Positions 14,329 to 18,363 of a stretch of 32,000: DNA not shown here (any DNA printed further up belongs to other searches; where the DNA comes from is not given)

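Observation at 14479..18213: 1245-aa secreted non-pilin protein beside the minor pilins: candidate monoderm analog of a PilY1-type tip adhesin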

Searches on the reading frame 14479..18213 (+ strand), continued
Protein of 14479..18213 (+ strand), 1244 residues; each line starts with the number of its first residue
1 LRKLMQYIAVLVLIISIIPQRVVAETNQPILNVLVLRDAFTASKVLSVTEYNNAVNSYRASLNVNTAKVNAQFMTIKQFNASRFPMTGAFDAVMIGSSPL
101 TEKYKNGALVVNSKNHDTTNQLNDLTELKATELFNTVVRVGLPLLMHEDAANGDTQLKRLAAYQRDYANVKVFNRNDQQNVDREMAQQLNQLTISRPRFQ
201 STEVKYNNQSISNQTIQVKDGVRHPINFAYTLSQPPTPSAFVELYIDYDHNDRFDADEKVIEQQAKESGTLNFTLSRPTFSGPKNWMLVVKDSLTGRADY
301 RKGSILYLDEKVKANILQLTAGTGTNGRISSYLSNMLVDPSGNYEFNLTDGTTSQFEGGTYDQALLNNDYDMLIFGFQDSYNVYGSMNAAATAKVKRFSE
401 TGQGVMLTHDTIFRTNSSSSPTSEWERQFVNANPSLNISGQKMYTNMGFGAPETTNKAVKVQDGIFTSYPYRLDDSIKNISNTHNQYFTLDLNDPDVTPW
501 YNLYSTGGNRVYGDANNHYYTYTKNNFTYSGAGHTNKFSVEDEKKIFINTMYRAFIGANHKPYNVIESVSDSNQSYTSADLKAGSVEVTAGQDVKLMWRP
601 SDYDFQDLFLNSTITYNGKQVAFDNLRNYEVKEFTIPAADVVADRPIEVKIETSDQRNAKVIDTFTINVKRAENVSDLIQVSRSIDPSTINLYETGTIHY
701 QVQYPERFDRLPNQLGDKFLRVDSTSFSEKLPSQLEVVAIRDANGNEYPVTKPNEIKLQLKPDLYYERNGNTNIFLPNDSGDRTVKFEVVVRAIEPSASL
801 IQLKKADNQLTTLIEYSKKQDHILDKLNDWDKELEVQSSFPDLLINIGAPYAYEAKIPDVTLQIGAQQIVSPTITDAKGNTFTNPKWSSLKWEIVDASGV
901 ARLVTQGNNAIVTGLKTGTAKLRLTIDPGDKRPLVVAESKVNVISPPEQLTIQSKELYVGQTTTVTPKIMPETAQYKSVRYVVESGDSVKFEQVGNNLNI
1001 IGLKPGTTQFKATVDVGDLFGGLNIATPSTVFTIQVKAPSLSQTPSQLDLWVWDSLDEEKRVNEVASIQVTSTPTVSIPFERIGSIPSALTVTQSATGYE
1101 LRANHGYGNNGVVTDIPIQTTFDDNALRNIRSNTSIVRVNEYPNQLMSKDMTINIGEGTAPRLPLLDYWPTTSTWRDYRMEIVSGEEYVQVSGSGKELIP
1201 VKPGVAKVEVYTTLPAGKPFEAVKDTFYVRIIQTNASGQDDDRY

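Call 46: search_protein_families(library=pfam, proteins=[P0047, P0051, P0054, P0057, P0067, P0068], max_evalue=0.001)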
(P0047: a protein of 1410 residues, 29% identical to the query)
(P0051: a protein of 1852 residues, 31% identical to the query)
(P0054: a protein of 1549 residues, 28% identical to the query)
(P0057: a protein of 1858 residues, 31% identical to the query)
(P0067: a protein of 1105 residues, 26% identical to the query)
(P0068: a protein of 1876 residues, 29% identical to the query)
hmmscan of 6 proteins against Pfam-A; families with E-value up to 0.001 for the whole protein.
P0047 (1410 aa): 5 families
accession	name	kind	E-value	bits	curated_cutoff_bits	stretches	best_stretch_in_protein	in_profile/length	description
PF02368.24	Big_2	-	5.2e-33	113.3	22.8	3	1144-1206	11-73/79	Bacterial Ig-like domain (group 2)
PF16480.10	DUF5057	-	1.8e-21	77.4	27.9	1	416-564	204-378/378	Domain of unknown function (DUF5057)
PF22352.2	K319L-like_PKD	-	1.2e-08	35.2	27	1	1060-1133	11-84/84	K319L-like, PKD domain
PF22359.2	Big-like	-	9.4e-06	26.2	27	1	998-1036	3-41/48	Bacterial Ig-like domain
PF25354.1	Ig_NUP210_16th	-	0.00037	20.4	27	0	1347-1382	31-64/72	NUP210-like, Ig-like domain 16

P0051 (1852 aa): 5 families
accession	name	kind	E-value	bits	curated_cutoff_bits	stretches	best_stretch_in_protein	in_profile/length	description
PF02368.24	Big_2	-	8.8e-50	167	22.8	5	1481-1556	2-78/79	Bacterial Ig-like domain (group 2)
PF16480.10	DUF5057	-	1.8e-24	87.3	27.9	1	255-568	1-378/378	Domain of unknown function (DUF5057)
PF25490.1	DUF7910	-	9.2e-08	32.7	35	1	38-144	6-112/140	Domain of unknown function (DUF7910)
PF21461.3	HL_N-beta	-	2e-06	27.9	27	0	1515-1550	14-47/57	Hyaluronate lyase, N-terminal beta-sheet domain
PF14200.12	RicinB_lectin_2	-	0.00027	22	25.6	0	80-149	9-80/89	Ricin-type beta-trefoil lectin domain-like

P0054 (1549 aa): 3 families
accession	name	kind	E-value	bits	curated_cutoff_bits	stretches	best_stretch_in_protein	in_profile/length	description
PF20597.4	pAdhesive_15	-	2e-49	169.2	23.8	1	817-1058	2-250/254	Putative Ice-binding-like adhesive domain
PF16480.10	DUF5057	-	9.8e-29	101.3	27.9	1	265-410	203-378/378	Domain of unknown function (DUF5057)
PF02368.24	Big_2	-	4e-06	27.1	22.8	1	1105-1168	13-73/79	Bacterial Ig-like domain (group 2)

P0057 (1858 aa): 5 families
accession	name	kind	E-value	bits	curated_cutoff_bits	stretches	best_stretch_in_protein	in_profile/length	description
PF02368.24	Big_2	-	1.3e-55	185.7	22.8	6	1315-1384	1-72/79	Bacterial Ig-like domain (group 2)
PF16480.10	DUF5057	-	4.2e-26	92.7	27.9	1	257-572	1-378/378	Domain of unknown function (DUF5057)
PF23486.1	Ig_TMEM132_5th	-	2.1e-05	25.1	28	0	1519-1565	88-134/137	TMEM132 fifth domain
PF25490.1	DUF7910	-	2.9e-05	24.6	35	1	38-133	6-103/140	Domain of unknown function (DUF7910)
PF22359.2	Big-like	-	5.8e-05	23.7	27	0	1349-1382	4-37/48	Bacterial Ig-like domain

P0067 (1105 aa): 3 families
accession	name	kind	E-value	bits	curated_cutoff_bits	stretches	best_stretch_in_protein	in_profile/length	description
PF16480.10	DUF5057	-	3.2e-23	83.2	27.9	1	153-424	70-378/378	Domain of unknown function (DUF5057)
PF19077.6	Big_13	-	4.3e-06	27.6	27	1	889-935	54-101/102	Bacterial Ig-like domain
PF15418.12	DUF4625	-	0.00079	20.2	27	0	854-934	38-130/131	Domain of unknown function (DUF4625)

P0068 (1876 aa): 4 families
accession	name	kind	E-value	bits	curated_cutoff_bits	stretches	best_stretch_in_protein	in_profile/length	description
PF16480.10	DUF5057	-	5.1e-32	112.2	27.9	1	1194-1536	1-378/378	Domain of unknown function (DUF5057)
PF00092.34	VWA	-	1.7e-18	67.9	23.8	1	142-397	2-172/174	von Willebrand factor type A domain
PF13519.12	VWA_2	-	3.2e-13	50.7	27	1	142-275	1-106/107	von Willebrand factor type A domain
PF13768.12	VWA_3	-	0.00031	21.3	27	0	141-188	2-46/155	von Willebrand factor type A domain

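Call 47: find_encoding_contigs(protein=P0067, flank=10000, max_places=2)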
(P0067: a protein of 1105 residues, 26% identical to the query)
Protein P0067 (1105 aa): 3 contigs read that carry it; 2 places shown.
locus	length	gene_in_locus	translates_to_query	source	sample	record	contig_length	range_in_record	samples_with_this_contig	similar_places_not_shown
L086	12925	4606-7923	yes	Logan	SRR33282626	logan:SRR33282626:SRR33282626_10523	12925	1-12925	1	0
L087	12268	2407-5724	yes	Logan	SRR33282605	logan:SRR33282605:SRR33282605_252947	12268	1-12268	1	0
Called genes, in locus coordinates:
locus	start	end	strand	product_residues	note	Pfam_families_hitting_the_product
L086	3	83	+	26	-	?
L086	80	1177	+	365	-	-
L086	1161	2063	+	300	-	PF07963:N_methyl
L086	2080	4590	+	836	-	-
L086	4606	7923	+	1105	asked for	PF19077:Big_13 (weak)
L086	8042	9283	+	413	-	PF00482:T2SSF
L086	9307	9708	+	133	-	PF07963:N_methyl (weak)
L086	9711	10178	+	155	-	-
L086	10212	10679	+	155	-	-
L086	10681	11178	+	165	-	-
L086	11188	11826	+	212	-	-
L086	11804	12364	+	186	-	-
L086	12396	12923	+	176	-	?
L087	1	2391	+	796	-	?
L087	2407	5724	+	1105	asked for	PF19077:Big_13 (weak)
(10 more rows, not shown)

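Call 48: find_encoding_contigs(protein=P0068, flank=10000, max_places=2)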
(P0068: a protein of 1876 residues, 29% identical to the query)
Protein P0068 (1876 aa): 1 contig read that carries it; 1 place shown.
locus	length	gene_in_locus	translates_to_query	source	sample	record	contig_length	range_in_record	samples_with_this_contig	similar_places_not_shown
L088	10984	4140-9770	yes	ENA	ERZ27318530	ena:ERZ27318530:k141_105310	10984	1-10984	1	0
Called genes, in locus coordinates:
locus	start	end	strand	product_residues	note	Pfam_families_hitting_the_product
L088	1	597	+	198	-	?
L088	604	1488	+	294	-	PF07963:N_methyl (faint)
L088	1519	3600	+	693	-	-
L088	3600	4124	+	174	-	PF07963:N_methyl (weak)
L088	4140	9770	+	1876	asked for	PF00092:VWA, PF13519:VWA_2 (faint)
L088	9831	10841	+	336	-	-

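Call 56: find_homologous_proteins(query=P0067, max_evalue=0.00001)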
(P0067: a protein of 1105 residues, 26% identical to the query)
Query P0067 (1105 aa): 42 proteins with E <= 0.00001 among 6326 candidates.
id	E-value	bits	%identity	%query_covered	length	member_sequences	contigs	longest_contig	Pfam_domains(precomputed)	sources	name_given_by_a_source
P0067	0.0e+0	2490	100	100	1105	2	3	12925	PF19077.7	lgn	-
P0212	3.6e-184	633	39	100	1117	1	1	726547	-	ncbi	ncbi:DUF5057 domain-containing protein [Caldicellulosiruptoraceae bacterium PP1]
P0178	9.2e-180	618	39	90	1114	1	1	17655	PF19077.7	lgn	-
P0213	2.4e-146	508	35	91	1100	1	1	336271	-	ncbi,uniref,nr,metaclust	ncbi:hypothetical protein ABG79_00254 [Caloramator mitchellensis]|uniref:Uncharacterized protein n=1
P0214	6.4e-134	467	35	94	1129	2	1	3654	PF19077.7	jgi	jgi:hypothetical protein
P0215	3.8e-67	246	27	50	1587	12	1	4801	-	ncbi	ncbi:MAG: DUF5057 domain-containing protein, partial [Culicoidibacterales bacterium]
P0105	2.0e-61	227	30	62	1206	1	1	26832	PF21461.4,PF06283.18,PF02368.25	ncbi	-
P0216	3.0e-59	219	30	55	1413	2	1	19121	-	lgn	-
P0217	1.3e-58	217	28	82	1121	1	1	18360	-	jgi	jgi:hypothetical protein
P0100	2.5e-57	213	28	81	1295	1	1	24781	PF02368.25,PF26918.1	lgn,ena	-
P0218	2.9e-57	213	28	66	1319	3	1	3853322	PF21764.4,PF22359.3,PF02368.25,PF26918.1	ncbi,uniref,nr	ncbi:DUF5057 domain-containing protein [Aneurinibacillus uraniidurans]|uniref:DUF5057 domain-contain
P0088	3.2e-56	209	29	60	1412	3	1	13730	-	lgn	-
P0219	5.0e-56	209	31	65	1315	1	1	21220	PF21764.4,PF22359.3,PF02368.25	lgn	-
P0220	9.5e-54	201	29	61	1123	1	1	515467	-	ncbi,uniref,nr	ncbi:hypothetical protein CSC2_30350 [Clostridium zeae]|uniref:DUF5057 domain-containing protein n=1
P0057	1.1e-51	194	29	65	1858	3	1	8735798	PF26182.1,PF02368.25,PF23486.2,PF26918.1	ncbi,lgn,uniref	ncbi:DUF5057 domain-containing protein [Paenibacillus sp. P36]|uniref:DUF5057 domain-containing prot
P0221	1.4e-51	194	29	59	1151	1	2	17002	PF16480.11,PF02368.25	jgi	-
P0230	2.7e-31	127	29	50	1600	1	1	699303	PF00092.35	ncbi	ncbi:hypothetical protein UT300005_15880 [Clostridium sp. CTA-5]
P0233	5.2e-23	99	27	57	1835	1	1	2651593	PF00092.35,PF13519.13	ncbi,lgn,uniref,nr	ncbi:DUF5057 domain-containing protein [Turicibacter sp. TJ11]|uniref:DUF5057 domain-containing prot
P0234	6.5e-21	92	29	35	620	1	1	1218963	PF16480.11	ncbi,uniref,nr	ncbi:DUF5057 domain-containing protein [Cohnella rhizosphaerae]|uniref:DUF5057 domain-containing pro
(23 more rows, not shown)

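Call 57: find_encoding_contigs(protein=P0212, flank=10000, max_places=1)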
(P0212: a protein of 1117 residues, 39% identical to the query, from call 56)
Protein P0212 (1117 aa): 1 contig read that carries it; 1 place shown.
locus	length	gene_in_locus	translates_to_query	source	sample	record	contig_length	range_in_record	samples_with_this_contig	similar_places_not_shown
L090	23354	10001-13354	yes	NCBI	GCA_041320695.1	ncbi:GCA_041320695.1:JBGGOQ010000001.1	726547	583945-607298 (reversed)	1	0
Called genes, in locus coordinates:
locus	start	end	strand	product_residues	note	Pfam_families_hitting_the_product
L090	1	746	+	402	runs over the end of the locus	PF28597:T2SSF_N (weak), PF00482:T2SSF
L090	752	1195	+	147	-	PF07963:N_methyl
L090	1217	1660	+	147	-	PF07963:N_methyl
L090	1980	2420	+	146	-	PF01478:Peptidase_A24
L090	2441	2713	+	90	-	PF10719:ComFB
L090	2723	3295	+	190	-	PF07963:N_methyl (weak)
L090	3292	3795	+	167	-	PF07963:N_methyl (weak)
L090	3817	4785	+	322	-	PF11104:PilM_2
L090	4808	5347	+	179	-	PF05137:PilN (weak)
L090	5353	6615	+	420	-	-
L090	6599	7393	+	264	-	PF07963:N_methyl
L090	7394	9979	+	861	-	-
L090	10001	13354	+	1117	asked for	-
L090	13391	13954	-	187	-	PF03167:UDG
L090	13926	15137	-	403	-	PF00202:Aminotran_3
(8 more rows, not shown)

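Call 58: find_encoding_contigs(protein=P0213, flank=10000, max_places=1)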
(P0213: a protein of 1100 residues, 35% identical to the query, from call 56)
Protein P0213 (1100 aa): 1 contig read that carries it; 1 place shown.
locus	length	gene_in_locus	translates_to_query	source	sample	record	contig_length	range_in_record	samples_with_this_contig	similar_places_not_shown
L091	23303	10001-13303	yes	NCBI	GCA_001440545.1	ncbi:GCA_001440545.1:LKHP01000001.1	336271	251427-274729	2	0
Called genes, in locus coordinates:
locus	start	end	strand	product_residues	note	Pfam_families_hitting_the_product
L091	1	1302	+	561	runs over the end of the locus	PF05157:MshEN, PF00437:T2SSE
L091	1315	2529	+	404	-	PF28597:T2SSF_N, PF00482:T2SSF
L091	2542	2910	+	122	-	PF07963:N_methyl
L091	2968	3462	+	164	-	PF07963:N_methyl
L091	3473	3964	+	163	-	PF07963:N_methyl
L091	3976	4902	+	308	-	PF11104:PilM_2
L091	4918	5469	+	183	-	PF05137:PilN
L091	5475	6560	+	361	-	-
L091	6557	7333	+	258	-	PF07963:N_methyl (weak)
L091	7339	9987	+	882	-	-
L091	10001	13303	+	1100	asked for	-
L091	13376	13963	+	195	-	PF00149:Metallophos, PF12850:Metallophos_2 (weak)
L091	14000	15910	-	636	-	PF02608:Bmp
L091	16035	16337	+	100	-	PF07876:Dabb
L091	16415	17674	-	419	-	PF14691:Fer4_20, PF01946:Thi4 (faint), PF00070:Pyr_redox (faint), PF01266:DAO (weak), PF07992:Pyr_redox_2, PF12831:FAD_oxidored (faint), PF13450:NAD_binding_8, PF13738:Pyr_redox_3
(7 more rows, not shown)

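Call 59: find_encoding_contigs(protein=P0220, flank=10000, max_places=1)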
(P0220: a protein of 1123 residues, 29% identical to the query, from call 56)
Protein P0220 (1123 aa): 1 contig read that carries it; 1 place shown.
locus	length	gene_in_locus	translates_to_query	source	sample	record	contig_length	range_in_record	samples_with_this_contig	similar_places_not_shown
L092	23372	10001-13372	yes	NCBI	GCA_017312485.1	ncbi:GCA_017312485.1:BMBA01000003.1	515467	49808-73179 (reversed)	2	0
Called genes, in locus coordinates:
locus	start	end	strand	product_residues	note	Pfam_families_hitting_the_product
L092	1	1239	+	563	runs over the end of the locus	PF05157:MshEN, PF00437:T2SSE, PF13401:AAA_22 (faint)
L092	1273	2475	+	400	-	PF28597:T2SSF_N, PF00482:T2SSF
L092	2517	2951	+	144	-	PF07963:N_methyl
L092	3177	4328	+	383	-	PF11104:PilM_2, PF14450:FtsA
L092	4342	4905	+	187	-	PF05137:PilN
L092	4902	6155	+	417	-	-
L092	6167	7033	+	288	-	PF07963:N_methyl (weak)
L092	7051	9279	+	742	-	-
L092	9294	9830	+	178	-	PF07963:N_methyl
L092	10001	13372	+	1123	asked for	-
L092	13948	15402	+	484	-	PF00478:IMPDH, PF00571:CBS, PF03060:NMO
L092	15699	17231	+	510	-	PF00117:GATase, PF07722:Peptidase_C26, PF02540:NAD_synthase (weak), PF03054:tRNA_Me_trans (faint), PF00958:GMP_synt_C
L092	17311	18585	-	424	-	PF00266:Aminotran_5, PF00155:Aminotran_1_2 (weak), PF01212:Beta_elim_lyase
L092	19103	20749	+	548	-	PF13416:SBP_bac_8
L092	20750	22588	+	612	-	PF00672:HAMP, PF06580:His_kinase, PF02518:HATPase_c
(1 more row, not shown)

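Call 71: search_protein_families(library=pfam, proteins=[P0212, P0213, P0220, P0230, P0233], max_evalue=0.01)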
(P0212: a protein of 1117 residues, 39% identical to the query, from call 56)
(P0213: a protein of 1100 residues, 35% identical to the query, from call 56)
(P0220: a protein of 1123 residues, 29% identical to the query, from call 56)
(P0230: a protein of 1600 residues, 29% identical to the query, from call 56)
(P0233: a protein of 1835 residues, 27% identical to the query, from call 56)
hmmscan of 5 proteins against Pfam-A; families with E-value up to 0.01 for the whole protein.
P0212 (1117 aa): 3 families
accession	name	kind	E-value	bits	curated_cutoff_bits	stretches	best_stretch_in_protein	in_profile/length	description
PF16480.10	DUF5057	-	5.6e-25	89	27.9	1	159-434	73-378/378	Domain of unknown function (DUF5057)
PF19077.6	Big_13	-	3.6e-05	24.6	27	1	883-964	20-94/102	Bacterial Ig-like domain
PF20009.4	GEVED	-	0.0075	17.5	24.4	1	241-278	3-40/78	GEVED domain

P0213 (1100 aa): 2 families
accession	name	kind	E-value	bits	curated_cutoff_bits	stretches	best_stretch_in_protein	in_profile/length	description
PF16480.10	DUF5057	-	5.1e-15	56.2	27.9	1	161-430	78-378/378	Domain of unknown function (DUF5057)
PF19077.6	Big_13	-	0.0088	17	27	0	897-947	44-91/102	Bacterial Ig-like domain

P0220 (1123 aa): 3 families
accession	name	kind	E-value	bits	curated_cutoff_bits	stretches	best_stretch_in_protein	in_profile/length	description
PF16480.10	DUF5057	-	7.7e-30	105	27.9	1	190-453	64-378/378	Domain of unknown function (DUF5057)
PF17802.7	SpaA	-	0.0011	19.5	23.1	1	917-980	19-86/91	Prealbumin-like fold domain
PF22079.1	HopBA1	-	0.0083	16.3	27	0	209-288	79-155/193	Type III effector protein HopBA1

P0230 (1600 aa): 3 families
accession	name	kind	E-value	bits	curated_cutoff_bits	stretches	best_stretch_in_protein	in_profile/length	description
PF16480.10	DUF5057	-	4.3e-29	102.5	27.9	1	604-926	1-378/378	Domain of unknown function (DUF5057)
PF00092.34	VWA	-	2.4e-08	34.9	23.8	1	189-299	16-117/174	von Willebrand factor type A domain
PF13519.12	VWA_2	-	1.9e-05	25.6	27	1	187-296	18-107/107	von Willebrand factor type A domain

P0233 (1835 aa): 5 families
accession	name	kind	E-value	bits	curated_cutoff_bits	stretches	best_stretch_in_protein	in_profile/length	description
PF16480.10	DUF5057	-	2.3e-29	103.4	27.9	1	774-1130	1-378/378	Domain of unknown function (DUF5057)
PF00092.34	VWA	-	7.4e-12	46.3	23.8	1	85-221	2-117/174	von Willebrand factor type A domain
PF13519.12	VWA_2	-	6.2e-11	43.3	27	1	85-217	1-106/107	von Willebrand factor type A domain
PF09430.16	EMC7_beta-sandw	-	7.2e-05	23.4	26.6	1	1579-1622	8-49/122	ER membrane protein complex subunit 7, beta-sandwich domain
PF13620.12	CarboxypepD_reg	-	0.00086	20.1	32.3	1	1582-1621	18-57/82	Carboxypeptidase regulatory-like domain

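Call 73: search_solved_structures(query=window:14479-18210:+, max_evalue=1)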
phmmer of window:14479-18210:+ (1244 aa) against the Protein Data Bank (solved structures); distinct sequences matched with E-value up to 1: 0.
